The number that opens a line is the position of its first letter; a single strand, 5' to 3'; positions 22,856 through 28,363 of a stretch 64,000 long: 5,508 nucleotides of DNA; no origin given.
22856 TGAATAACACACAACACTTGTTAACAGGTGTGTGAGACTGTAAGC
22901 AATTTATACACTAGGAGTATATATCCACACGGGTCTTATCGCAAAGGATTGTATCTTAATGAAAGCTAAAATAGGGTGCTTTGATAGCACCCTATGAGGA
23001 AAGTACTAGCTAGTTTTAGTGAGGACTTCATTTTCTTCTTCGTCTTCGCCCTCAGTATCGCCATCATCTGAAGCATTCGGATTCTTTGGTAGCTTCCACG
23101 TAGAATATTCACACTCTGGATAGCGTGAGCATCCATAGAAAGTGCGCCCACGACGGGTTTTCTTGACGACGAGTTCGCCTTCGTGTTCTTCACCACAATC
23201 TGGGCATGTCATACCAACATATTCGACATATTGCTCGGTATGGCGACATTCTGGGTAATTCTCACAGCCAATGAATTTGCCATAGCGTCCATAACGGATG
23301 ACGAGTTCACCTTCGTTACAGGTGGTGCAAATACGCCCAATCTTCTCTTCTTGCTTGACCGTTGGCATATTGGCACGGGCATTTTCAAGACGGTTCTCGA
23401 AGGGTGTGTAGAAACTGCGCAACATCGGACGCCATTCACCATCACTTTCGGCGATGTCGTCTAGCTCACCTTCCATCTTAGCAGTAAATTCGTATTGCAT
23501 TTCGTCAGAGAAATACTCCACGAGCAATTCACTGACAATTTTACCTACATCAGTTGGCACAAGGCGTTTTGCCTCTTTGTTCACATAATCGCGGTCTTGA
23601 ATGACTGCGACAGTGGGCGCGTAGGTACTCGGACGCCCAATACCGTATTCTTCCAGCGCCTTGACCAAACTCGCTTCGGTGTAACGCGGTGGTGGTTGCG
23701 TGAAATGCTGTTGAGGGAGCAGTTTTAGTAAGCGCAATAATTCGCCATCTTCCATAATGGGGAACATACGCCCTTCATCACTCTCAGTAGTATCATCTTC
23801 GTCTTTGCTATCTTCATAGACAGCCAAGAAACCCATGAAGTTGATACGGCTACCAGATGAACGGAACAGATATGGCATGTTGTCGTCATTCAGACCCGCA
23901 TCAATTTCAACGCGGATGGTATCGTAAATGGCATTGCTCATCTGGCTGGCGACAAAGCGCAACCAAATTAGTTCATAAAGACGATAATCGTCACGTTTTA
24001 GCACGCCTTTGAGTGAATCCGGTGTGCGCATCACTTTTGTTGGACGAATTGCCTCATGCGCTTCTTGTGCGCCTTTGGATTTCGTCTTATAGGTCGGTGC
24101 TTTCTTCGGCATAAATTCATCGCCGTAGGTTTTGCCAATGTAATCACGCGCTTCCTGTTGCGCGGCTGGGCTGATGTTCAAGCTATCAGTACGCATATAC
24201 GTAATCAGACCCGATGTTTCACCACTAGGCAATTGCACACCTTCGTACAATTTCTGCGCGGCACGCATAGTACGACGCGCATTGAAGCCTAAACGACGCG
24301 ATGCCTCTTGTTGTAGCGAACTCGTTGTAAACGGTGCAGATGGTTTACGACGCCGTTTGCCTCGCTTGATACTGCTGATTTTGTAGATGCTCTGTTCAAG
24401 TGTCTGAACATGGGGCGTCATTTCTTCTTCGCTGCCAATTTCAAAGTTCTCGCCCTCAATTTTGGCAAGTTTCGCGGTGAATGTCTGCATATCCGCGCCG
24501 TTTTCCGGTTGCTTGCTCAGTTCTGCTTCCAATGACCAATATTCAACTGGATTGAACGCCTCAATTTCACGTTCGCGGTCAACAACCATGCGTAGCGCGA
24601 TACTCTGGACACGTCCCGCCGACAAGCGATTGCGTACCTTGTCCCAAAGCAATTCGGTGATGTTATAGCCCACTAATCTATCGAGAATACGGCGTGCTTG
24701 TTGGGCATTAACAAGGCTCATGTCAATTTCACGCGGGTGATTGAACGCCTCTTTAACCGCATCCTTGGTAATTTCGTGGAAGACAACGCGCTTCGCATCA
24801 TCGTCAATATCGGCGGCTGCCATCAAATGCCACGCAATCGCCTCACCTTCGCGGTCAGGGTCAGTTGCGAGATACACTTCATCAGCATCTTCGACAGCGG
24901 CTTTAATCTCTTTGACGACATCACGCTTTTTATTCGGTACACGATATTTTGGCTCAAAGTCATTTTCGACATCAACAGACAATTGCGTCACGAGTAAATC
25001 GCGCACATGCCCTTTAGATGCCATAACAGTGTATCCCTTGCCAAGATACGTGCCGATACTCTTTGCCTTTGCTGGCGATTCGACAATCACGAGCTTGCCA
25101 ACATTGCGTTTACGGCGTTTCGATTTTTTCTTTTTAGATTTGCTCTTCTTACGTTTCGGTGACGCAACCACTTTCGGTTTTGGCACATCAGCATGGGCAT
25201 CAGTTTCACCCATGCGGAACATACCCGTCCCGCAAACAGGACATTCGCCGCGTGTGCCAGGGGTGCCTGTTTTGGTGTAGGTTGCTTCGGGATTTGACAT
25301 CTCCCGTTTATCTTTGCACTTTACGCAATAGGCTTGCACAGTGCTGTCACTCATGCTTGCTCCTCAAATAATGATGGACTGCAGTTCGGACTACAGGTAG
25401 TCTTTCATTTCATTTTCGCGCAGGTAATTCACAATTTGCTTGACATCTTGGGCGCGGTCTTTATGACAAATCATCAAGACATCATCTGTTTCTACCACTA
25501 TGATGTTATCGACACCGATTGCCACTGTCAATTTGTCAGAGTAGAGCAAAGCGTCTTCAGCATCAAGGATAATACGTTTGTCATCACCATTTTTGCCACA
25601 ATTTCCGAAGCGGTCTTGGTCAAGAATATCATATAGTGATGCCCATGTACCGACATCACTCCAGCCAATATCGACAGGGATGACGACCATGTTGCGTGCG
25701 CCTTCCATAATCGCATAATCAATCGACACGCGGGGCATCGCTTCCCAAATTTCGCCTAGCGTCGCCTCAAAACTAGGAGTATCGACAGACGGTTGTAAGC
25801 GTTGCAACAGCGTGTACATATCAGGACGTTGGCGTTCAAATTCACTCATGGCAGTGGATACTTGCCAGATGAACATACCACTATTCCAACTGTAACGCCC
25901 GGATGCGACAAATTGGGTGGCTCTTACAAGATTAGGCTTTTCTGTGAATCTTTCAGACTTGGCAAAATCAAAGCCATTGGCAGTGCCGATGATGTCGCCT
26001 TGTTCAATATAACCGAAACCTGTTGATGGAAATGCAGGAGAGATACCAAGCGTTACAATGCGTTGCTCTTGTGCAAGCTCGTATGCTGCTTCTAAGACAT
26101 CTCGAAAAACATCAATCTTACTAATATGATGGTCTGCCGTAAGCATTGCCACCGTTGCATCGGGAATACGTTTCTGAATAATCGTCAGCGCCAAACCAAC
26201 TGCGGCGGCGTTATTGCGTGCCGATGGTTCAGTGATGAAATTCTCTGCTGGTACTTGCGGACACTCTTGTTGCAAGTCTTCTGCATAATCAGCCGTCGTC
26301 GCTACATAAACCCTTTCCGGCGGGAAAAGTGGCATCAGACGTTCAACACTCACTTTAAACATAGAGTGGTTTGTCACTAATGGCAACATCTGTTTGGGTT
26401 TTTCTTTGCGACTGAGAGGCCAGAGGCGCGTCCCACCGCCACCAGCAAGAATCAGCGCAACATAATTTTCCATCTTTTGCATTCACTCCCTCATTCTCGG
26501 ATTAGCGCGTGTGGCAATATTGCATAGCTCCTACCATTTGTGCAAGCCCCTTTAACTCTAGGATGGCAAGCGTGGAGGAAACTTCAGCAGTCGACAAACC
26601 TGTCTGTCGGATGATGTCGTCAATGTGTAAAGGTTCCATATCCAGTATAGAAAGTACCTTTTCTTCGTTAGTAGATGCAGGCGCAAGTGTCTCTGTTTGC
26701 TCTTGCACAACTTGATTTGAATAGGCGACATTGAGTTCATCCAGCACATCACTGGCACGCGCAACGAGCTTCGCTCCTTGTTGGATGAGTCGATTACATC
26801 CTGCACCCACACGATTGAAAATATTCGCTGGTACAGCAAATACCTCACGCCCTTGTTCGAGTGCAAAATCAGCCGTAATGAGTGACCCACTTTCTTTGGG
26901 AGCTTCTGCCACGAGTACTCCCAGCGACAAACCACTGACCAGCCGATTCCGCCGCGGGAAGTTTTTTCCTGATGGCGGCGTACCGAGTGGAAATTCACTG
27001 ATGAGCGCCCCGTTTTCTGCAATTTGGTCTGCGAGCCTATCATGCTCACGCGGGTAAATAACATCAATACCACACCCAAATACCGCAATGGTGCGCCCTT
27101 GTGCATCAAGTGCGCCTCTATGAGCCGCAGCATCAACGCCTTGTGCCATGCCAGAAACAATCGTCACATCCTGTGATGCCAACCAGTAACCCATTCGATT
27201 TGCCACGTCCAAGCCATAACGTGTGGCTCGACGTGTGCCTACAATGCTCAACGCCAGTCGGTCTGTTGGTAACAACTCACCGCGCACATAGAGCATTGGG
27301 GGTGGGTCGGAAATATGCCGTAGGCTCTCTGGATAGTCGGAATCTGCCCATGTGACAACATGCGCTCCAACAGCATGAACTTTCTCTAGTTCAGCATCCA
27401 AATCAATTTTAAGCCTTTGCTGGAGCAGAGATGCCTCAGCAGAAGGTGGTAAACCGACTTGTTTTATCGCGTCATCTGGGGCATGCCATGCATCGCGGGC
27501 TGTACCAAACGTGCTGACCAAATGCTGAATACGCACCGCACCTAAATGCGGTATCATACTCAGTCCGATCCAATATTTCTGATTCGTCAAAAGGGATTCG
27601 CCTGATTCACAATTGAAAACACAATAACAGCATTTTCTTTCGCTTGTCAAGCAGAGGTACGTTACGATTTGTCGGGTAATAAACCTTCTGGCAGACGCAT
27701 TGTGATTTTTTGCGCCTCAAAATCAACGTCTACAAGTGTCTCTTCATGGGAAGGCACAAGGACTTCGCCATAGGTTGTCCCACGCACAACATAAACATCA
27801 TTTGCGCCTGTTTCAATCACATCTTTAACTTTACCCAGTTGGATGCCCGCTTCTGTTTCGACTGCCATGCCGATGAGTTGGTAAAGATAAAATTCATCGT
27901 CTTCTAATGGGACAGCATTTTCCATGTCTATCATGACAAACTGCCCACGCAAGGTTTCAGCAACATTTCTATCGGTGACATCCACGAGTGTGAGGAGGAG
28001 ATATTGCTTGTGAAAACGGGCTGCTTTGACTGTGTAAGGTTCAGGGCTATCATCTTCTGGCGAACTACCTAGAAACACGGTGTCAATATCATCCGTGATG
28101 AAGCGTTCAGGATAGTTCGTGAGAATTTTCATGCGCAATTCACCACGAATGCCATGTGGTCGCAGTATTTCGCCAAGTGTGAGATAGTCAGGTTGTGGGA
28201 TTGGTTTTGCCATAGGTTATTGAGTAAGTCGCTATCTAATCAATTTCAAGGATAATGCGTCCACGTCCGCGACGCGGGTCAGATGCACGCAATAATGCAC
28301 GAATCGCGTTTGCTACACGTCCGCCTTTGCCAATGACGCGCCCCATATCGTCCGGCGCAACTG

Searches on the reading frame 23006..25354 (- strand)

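Call 44: search_protein_families(library=pfam, proteins=[window:23006-25354:-], max_evalue=0.001)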
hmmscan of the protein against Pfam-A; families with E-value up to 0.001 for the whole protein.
window:23006-25354:- (782 aa): 4 families
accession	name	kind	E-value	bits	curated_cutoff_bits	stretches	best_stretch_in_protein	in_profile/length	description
PF01131.25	Topoisom_bac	-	2.6e-123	412.5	35.1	1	210-644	2-409/411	DNA topoisomerase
PF01396.24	Zn_ribbon_Top1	-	1.6e-25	89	32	2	674-708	2-35/39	Topoisomerase DNA binding C4 zinc finger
PF01751.28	Toprim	-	4.3e-21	75.3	23.1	1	87-195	1-96/96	Toprim domain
PF18930.5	DUF5679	-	3.9e-13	49.7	27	1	9-48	1-40/40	Domain of unknown function (DUF5679)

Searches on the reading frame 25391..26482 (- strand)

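Call 44: search_protein_families(library=pfam, proteins=[window:25391-26482:-], max_evalue=0.001)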
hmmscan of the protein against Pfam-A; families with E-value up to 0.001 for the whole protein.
window:25391-26482:- (363 aa): 3 families
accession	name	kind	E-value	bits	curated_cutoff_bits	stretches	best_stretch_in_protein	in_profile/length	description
PF00483.29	NTP_transferase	-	6.8e-41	140.9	21.2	1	9-289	2-241/245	Nucleotidyl transferase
PF22640.1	ManC_GMP_beta-helix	-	9.1e-14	51.6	27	1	302-354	2-55/55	MannoseP isomerase/GMP-like beta-helix domain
PF12804.13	NTP_transf_3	-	9e-08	32.9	27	1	9-135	1-113/160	MobA-like NTP transferase domain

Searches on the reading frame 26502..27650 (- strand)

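Call 44: search_protein_families(library=pfam, proteins=[window:26502-27650:-], max_evalue=0.001)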
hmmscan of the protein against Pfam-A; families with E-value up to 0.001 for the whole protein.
window:26502-27650:- (382 aa): 3 families
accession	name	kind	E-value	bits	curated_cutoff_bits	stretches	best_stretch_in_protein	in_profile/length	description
PF02481.21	DNA_processg_A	-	1.9e-77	259.6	29.6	1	92-297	3-211/212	DNA recombination-mediator protein A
PF17782.7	DprA_WH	-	4.1e-14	52.8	22.9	1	317-371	2-56/61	DprA winged helix domain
PF18306.6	LDcluster4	-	3.8e-06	27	26.3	1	134-190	4-61/151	SLOG cluster4 family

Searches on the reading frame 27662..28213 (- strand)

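Call 44: search_protein_families(library=pfam, proteins=[window:27662-28213:-], max_evalue=0.001)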
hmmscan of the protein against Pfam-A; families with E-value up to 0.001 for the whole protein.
window:27662-28213:- (183 aa): 3 families
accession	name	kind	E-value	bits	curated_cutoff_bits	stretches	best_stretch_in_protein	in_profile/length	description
PF24986.1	PRC_RimM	-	1.4e-17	63.5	27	1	112-178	3-69/69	RimM PRC barrel domain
PF01782.24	RimM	-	2.5e-17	63.4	23.5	1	13-98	2-83/84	RimM N-terminal domain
PF05239.21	PRC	-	1.7e-11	44.4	21.2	1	105-178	1-77/78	PRC-barrel domain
